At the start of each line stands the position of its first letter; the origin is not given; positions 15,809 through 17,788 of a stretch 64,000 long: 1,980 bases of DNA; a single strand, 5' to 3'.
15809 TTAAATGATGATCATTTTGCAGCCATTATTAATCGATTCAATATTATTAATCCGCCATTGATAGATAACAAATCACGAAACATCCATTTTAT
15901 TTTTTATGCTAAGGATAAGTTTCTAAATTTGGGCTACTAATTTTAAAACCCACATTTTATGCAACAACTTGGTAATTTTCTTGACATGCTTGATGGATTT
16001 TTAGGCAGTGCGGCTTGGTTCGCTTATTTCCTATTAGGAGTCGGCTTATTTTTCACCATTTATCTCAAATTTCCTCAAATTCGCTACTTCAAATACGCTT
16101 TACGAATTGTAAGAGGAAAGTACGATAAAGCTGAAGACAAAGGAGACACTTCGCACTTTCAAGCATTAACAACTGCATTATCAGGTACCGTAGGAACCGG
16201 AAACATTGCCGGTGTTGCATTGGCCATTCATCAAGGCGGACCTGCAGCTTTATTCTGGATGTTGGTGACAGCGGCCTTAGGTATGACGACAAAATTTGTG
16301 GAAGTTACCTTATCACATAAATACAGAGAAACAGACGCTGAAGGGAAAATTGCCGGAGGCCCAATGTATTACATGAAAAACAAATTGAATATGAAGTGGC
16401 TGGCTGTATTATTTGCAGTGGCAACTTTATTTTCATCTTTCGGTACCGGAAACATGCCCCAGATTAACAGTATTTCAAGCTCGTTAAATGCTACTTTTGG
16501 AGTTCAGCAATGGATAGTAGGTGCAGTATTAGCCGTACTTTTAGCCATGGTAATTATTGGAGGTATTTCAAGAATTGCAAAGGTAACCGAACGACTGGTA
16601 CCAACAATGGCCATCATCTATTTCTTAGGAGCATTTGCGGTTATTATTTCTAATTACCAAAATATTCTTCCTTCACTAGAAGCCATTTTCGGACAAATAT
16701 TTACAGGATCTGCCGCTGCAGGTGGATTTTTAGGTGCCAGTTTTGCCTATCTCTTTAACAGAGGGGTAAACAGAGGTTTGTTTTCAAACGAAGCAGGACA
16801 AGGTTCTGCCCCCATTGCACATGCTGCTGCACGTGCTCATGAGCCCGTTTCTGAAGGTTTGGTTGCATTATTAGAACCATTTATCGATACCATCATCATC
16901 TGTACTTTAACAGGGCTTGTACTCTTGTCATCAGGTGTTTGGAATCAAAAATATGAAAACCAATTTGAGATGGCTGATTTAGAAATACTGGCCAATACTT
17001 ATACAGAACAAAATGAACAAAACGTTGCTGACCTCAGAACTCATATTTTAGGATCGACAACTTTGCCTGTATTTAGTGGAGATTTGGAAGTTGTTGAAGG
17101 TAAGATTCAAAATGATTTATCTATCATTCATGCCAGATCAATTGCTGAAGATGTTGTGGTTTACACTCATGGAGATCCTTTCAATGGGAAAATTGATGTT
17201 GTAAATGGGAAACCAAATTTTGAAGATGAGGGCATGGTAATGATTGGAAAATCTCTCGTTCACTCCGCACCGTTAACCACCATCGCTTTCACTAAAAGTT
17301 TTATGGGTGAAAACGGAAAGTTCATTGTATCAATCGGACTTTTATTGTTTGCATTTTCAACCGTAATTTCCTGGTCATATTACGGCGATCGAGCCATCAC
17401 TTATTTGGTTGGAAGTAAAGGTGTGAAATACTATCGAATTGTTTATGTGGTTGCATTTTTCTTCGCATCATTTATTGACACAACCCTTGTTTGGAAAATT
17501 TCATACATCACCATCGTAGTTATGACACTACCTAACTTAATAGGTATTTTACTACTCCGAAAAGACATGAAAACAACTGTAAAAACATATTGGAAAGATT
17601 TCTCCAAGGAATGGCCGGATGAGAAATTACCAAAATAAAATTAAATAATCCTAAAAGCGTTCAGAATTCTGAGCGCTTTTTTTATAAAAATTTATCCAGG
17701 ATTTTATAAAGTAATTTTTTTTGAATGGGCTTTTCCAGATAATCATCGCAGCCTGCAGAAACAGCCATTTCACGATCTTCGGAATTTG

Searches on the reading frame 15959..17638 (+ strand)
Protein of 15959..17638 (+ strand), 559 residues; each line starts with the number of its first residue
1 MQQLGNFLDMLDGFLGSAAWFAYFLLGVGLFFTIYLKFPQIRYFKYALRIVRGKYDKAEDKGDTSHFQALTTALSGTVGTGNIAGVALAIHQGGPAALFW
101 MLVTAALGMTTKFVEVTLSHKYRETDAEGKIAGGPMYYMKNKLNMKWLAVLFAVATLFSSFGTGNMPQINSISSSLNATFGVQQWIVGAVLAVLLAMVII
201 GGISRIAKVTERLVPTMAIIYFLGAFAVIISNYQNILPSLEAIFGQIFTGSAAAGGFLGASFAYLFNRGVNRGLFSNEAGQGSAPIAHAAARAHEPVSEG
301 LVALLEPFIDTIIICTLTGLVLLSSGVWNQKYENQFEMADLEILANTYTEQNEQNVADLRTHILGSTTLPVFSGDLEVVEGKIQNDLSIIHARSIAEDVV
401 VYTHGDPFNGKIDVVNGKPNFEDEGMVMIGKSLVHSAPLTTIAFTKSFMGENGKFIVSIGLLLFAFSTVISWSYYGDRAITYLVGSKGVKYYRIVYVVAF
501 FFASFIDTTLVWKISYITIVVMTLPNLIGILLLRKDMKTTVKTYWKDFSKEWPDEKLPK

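Call 55: search_protein_families(library=pfam, proteins=[window:15959-17638:+], max_evalue=0.00001)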
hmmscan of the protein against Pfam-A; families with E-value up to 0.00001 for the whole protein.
window:15959-17638:+ (559 aa): 1 family
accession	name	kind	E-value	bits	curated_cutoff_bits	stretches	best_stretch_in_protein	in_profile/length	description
PF01235.23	Na_Ala_symp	-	2.1e-129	432.7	24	1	57-550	6-385/392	Sodium:alanine symporter family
